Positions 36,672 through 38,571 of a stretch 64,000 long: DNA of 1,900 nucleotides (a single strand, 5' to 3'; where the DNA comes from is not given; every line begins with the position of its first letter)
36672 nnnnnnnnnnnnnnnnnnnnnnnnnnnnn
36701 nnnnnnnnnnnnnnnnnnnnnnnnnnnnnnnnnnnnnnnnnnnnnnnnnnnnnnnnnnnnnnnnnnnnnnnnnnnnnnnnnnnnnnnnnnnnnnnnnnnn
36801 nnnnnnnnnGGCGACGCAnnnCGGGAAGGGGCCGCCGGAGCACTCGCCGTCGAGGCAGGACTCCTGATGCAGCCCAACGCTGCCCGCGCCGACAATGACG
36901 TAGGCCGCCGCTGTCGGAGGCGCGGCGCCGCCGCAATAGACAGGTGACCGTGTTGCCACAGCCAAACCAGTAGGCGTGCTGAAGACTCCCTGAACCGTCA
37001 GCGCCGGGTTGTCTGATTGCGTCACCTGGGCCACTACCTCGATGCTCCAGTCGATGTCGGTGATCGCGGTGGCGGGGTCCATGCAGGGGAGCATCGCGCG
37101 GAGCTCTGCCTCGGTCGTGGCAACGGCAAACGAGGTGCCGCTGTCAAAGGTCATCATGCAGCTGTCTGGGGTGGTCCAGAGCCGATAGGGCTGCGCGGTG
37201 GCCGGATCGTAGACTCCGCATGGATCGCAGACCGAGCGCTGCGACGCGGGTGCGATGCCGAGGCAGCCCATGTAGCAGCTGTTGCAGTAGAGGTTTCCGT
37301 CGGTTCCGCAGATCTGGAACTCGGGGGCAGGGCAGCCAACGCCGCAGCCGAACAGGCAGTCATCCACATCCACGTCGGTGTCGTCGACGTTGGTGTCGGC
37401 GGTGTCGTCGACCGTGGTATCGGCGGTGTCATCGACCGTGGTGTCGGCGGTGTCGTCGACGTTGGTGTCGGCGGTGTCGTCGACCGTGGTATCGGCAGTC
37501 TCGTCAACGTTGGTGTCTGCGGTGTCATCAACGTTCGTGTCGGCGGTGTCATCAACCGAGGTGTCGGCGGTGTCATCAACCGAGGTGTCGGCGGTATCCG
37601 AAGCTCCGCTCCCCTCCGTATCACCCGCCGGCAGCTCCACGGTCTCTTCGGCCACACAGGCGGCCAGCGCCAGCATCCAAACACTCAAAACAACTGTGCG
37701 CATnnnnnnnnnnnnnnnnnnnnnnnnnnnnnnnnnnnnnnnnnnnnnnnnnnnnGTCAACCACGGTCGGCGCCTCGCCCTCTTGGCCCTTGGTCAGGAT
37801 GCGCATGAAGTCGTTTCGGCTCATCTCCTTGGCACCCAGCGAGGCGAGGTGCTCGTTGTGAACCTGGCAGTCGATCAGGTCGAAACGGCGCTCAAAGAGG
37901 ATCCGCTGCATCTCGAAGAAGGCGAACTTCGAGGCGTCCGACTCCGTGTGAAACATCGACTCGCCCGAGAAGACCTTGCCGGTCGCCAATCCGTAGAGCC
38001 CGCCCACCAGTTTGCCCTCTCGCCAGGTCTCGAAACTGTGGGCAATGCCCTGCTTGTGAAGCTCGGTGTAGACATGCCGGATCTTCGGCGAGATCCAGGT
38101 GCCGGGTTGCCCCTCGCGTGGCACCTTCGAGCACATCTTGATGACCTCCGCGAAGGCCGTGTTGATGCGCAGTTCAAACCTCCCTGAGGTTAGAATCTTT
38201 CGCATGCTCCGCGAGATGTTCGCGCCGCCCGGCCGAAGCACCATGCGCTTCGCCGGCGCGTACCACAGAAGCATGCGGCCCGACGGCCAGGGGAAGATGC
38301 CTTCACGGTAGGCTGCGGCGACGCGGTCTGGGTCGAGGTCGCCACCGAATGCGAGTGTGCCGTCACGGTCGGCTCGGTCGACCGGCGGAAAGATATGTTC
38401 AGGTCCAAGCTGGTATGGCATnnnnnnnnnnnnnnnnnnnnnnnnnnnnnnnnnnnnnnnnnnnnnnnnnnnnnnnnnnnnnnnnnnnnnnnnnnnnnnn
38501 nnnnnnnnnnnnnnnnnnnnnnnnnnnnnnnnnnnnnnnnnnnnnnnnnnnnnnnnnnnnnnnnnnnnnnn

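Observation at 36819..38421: Kazal-like-domain lipoprotein with 10x acidic octapeptide repeat, immediately downstream of aat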

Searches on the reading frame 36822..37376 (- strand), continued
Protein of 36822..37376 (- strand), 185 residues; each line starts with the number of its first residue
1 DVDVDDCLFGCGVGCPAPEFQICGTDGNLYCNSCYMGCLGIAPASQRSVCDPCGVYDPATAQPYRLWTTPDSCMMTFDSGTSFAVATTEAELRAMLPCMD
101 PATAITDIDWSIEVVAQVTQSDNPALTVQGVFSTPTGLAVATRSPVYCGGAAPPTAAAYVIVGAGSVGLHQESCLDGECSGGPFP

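Call 70: search_protein_families(library=pfam, proteins=[P0108, P0109, P0116, P0118, P0082, P0124, P0149, P0127, P0140, P0142], max_evalue=0.001)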
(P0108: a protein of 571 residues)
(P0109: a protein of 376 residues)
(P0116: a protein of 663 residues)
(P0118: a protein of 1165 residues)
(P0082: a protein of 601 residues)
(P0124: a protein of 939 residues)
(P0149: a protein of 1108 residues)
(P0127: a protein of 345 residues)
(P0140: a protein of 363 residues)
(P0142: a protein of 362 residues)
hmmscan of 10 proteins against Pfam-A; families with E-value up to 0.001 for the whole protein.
P0108 (571 aa): 0 families

P0109 (376 aa): 2 families
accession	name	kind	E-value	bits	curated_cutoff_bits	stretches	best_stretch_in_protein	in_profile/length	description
PF24316.1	Tli3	-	0.0002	22.2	27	1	121-208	5-96/129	T6SS Tli3 immunity protein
PF03413.25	PepSY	-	0.00022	21.9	24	1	256-318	4-59/60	Peptidase propeptide and YPEB domain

P0116 (663 aa): 1 family
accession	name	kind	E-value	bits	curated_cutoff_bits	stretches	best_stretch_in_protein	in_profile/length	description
PF17963.7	Big_9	-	2.3e-07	32.1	23.6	1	115-191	9-83/89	Bacterial Ig domain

P0118 (1165 aa): 3 families
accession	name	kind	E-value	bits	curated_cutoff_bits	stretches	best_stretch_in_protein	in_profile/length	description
PF22073.2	Cep192_D4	-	3.9e-08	33.9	35.5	1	756-854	4-109/112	Cep192 domain 4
PF22544.2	HYDIN_VesB_CFA65-like_Ig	-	1e-07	32.5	25.5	1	754-843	1-88/100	HYDIN/CFA65/VesB-like, Ig-like domain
PF15780.11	ASH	-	4.8e-05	23.9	27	1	761-841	12-90/98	Abnormal spindle-like microcephaly-assoc'd, ASPM-SPD-2-Hydin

P0082 (601 aa): 2 families
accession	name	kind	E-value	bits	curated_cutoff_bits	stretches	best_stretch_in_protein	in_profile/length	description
PF05375.19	Pacifastin_I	-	1.2e-16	60.6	27.9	3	220-250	3-33/40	Pacifastin inhibitor (LCMII)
PF23244.1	VWF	-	0.00011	22.2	27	0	144-158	13-27/28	Von Willebrand factor-like domain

P0124 (939 aa): 4 families
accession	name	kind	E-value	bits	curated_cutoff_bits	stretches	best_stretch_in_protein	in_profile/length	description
PF00050.26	Kazal_1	-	4.7e-32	110.2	21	4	177-199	8-30/49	Kazal-type serine protease inhibitor domain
PF07648.20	Kazal_2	-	3e-30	104.5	22.8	4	342-380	2-48/48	Kazal-type serine protease inhibitor domain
PF18962.6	Por_Secre_tail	-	1.6e-10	41.6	27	1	876-932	1-66/75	Secretion system C-terminal sorting domain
PF21471.3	Reelin_subrepeat-B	-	1.5e-08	34.9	27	0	734-827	38-126/127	Reelin subrepeat B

P0149 (1108 aa): 9 families
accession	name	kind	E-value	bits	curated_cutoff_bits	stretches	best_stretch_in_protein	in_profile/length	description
PF07648.20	Kazal_2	-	1.4e-69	230.4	22.8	10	534-560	3-33/48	Kazal-type serine protease inhibitor domain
PF00050.26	Kazal_1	-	1e-62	208.3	21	10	570-599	1-31/49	Kazal-type serine protease inhibitor domain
PF13688.12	Reprolysin_5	-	4.2e-17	63.5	27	1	218-418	10-188/196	Metallo-peptidase family M12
PF13573.12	SprB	-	8.5e-13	48.1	28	2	1049-1082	2-36/37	SprB repeat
PF01421.25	Reprolysin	-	7.4e-12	46.1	20.8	1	217-368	7-150/200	Reprolysin (M12B) family zinc metalloprotease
PF13582.12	Reprolysin_3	-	1.7e-11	45.1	22.4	1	240-366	6-123/123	Metallo-peptidase family M12B Reprolysin-like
PF13574.12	Reprolysin_2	-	5.4e-09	36.6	27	1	280-386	60-147/195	Metallo-peptidase family M12B Reprolysin-like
PF13583.11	Reprolysin_4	-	2.1e-06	28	22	1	333-418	130-177/203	Metallo-peptidase family M12B Reprolysin-like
PF06954.16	Resistin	-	1.3e-05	26.2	25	0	443-494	40-87/88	Resistin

P0127 (345 aa): 0 families

P0140 (363 aa): 1 family
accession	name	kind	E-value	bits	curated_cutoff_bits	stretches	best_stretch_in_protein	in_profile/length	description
PF01483.27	P_proprotein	-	1.5e-07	31.9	21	1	15-95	20-86/86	Proprotein convertase P-domain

P0142 (362 aa): 2 families
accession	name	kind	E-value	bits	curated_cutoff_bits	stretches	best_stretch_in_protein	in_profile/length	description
PF14302.11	DUF4377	-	1.1e-17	64.2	25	1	207-280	2-75/75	Domain of unknown function (DUF4377)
PF21164.2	Dumpy_DPY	-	0.00088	19.6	27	0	131-149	4-22/24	Dumpy, DPY module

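Call 71: find_encoding_contigs(protein=P0014, flank=10000, max_places=1)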
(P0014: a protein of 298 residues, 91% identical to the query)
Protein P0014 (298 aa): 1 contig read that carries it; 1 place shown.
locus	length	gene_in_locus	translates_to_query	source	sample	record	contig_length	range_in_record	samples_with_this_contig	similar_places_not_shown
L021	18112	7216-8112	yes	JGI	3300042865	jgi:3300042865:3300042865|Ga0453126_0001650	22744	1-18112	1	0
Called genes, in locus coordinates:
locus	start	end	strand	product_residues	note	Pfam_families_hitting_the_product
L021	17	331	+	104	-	-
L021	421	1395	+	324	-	-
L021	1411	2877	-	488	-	PF03349:Toluene_X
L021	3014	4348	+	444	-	-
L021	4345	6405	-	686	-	-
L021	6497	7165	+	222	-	PF03588:Leu_Phe_trans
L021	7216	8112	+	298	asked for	-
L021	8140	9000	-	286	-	PF00351:Biopterin_H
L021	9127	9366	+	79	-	-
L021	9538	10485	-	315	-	PF01073:3Beta_HSD, PF01370:Epimerase, PF04321:RmlD_sub_bind, PF05368:NmrA, PF13460:NAD_binding_10, PF16363:GDP_Man_Dehyd, PF07993:NAD_binding_4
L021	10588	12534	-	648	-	PF03169:OPT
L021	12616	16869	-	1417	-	PF17803:Cadherin_4, PF17963:Big_9, PF17803:Cadherin_4, PF17892:Cadherin_5, PF17963:Big_9, PF17803:Cadherin_4, PF17963:Big_9, PF17803:Cadherin_4, +3 more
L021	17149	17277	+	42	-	-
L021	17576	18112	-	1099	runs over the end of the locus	-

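Call 72: list_cluster_members(proteins=[P0029, P0038, P0046, P0056, P0027, P0026, P0034, P0040, P0074, P0065])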
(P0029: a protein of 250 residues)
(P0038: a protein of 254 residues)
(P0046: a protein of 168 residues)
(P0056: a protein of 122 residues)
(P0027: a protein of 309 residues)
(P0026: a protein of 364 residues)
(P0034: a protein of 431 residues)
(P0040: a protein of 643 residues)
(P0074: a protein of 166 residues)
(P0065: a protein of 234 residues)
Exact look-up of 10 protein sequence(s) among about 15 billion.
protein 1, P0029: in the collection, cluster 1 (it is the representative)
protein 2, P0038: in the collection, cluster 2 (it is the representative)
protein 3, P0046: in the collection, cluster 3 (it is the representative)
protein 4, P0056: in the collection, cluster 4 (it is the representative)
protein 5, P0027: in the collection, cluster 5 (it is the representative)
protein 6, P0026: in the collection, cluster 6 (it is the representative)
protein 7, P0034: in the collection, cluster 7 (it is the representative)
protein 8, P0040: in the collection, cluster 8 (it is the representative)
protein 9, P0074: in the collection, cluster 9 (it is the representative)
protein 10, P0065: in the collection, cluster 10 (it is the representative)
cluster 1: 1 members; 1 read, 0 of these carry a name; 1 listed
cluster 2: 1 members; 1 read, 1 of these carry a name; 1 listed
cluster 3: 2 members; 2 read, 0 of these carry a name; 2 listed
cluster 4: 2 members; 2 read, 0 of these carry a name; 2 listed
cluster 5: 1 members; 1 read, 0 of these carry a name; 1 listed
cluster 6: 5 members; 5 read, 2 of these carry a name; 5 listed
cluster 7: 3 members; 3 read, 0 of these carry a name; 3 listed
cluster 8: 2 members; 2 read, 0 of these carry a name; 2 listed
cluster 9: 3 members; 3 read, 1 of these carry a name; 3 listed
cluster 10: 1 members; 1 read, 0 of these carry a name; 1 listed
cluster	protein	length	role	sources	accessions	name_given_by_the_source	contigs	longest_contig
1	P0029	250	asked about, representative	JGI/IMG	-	-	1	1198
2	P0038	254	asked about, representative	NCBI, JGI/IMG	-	hypothetical protein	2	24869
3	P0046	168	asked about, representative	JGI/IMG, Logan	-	-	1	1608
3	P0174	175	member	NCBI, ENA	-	-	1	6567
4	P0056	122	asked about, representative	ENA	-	-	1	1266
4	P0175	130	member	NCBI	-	-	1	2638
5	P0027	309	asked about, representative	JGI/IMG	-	-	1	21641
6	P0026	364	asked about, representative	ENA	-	-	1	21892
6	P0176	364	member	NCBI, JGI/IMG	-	hypothetical protein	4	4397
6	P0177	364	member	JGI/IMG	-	hypothetical protein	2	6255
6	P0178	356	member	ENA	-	-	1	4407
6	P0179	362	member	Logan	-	-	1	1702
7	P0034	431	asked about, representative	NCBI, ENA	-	-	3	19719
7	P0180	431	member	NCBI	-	-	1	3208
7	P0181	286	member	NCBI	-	-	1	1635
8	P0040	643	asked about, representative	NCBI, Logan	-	-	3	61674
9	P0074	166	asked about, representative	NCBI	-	-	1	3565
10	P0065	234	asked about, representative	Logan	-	-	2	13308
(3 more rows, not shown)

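Call 73: find_encoding_contigs(protein=P0026, flank=6000, max_places=1)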
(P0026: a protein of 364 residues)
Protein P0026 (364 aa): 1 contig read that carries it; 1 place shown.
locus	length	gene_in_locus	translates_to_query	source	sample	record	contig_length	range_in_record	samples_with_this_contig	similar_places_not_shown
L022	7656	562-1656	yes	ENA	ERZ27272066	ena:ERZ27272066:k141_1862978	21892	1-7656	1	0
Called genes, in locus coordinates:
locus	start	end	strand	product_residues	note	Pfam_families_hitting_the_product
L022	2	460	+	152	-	?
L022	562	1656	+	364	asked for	-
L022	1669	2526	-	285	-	PF00351:Biopterin_H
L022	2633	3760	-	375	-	PF01041:DegT_DnrJ_EryC1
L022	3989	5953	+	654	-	-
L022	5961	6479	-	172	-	-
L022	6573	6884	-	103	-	-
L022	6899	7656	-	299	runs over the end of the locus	-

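Call 74: find_encoding_contigs(protein=P0027, flank=6000, max_places=1)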
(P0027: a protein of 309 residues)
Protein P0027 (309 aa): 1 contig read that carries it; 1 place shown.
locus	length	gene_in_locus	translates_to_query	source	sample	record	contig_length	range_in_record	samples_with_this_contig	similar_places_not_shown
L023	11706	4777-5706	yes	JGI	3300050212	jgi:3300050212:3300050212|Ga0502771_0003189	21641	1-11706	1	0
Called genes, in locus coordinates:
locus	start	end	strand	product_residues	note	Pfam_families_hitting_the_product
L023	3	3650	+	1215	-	?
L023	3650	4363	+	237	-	-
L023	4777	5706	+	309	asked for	-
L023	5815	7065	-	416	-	PF03435:Sacchrp_dh_NADP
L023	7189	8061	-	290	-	PF03734:YkuD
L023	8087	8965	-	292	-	PF21088:MS_channel_1st, PF00924:MS_channel_2nd, PF21082:MS_channel_3rd (weak)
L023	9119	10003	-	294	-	PF13593:SBF_like, PF01758:SBF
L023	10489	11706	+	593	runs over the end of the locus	PF07626:PSD3 (faint), PF07637:PSD5, PF07631:PSD4, PF07627:PSCyt3, PF07624:PSD2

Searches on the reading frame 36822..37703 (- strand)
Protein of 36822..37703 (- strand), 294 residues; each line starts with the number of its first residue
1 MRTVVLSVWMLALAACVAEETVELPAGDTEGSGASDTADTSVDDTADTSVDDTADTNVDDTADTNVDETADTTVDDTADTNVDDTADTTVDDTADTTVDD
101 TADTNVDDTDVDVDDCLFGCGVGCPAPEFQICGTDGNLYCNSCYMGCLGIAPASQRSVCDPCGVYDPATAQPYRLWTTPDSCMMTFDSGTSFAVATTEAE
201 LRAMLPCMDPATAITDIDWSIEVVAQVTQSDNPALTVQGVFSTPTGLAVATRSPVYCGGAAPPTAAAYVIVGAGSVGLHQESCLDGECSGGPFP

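Call 5: search_protein_families(library=pfam, proteins=[window:36822-37703:-], max_evalue=1)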
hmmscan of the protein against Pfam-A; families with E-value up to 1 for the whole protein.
window:36822-37703:- (294 aa): 4 families
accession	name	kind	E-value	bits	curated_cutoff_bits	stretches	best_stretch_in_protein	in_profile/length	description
PF00050.26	Kazal_1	-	0.012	16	21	1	124-148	9-32/49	Kazal-type serine protease inhibitor domain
PF07648.20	Kazal_2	-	0.02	15.4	22.8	1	123-147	5-33/48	Kazal-type serine protease inhibitor domain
PF09065.15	Haemadin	-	0.074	13.3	25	1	278-294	9-25/27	Haemadin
PF22251.1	PFF1_TM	-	0.92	9.4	32.3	0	19-107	113-199/300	Vacuolar membrane protease, transmembrane domain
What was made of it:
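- On Kazal domain (Pfam Kazal_1 PF00050 / Kazal_2 PF07648; MEROPS I1): Window copy: Kazal_1 16 bits (cut-off 21) and Kazal_2 15.4 bits (cut-off 22.8), covering profile positions 5-33 only (call 5).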

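Call 22: search_protein_families(library=ncbifam, proteins=[window:36822-37703:-], max_evalue=0.1)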
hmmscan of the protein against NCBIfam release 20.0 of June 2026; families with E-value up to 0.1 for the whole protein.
window:36822-37703:- (294 aa): 1 family
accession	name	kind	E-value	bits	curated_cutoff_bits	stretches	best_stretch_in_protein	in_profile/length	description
NF045516.2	SepX_GlpR_1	exception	0.015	15.1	160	1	40-107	84-149/293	divisome protein SepX/GlpR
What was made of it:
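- Tried and rejected: Pfam and NCBIfam on the whole protein gave only sub-threshold Kazal hits and noise: Haemadin E 0.074, PFF1_TM, SepX/GlpR on the acidic repeats (calls 5, 22).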

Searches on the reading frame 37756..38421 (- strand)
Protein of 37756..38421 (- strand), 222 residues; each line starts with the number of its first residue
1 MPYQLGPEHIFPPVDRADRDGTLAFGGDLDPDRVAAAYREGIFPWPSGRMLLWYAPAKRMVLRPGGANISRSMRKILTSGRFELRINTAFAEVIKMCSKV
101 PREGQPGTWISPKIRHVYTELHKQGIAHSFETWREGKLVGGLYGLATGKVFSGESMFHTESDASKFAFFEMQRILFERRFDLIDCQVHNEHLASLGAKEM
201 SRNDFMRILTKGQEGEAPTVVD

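Call 5: search_protein_families(library=pfam, proteins=[window:37756-38421:-], max_evalue=1)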
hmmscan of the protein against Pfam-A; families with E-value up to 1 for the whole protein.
window:37756-38421:- (222 aa): 2 families
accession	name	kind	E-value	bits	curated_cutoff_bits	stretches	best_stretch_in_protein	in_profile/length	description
PF03588.20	Leu_Phe_trans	-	8e-68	227.7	22.7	1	31-200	1-170/171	Leucyl/phenylalanyl-tRNA protein transferase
PF13480.13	Acetyltransf_6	-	0.00057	20.5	22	1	68-160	6-105/143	Acetyltransferase (GNAT) domain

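Call 22: search_protein_families(library=ncbifam, proteins=[window:37756-38421:-], max_evalue=0.1)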
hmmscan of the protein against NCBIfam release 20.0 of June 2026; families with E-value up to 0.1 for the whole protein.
window:37756-38421:- (222 aa): 1 family
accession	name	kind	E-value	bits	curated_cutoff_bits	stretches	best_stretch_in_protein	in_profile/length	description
TIGR00667.1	aat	equivalog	8.1e-56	188.5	143.55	1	35-211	6-181/193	leucyl/phenylalanyl-tRNA--protein transferase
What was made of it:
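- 37753..38421 (-): aat (leucyl/phenylalanyl-tRNA--protein transferase), the upstream neighbour on the same strand; listed for context, probably not part of the system. Pfam 8e-68 and TIGR00667 above its cut-off (calls 5, 22).
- Checked: The upstream gene at 37753..38421 (-) is aat (Pfam Leu_Phe_trans 8e-68; TIGR00667 188.5 bits against a cut-off of 143.55; calls 5, 22).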
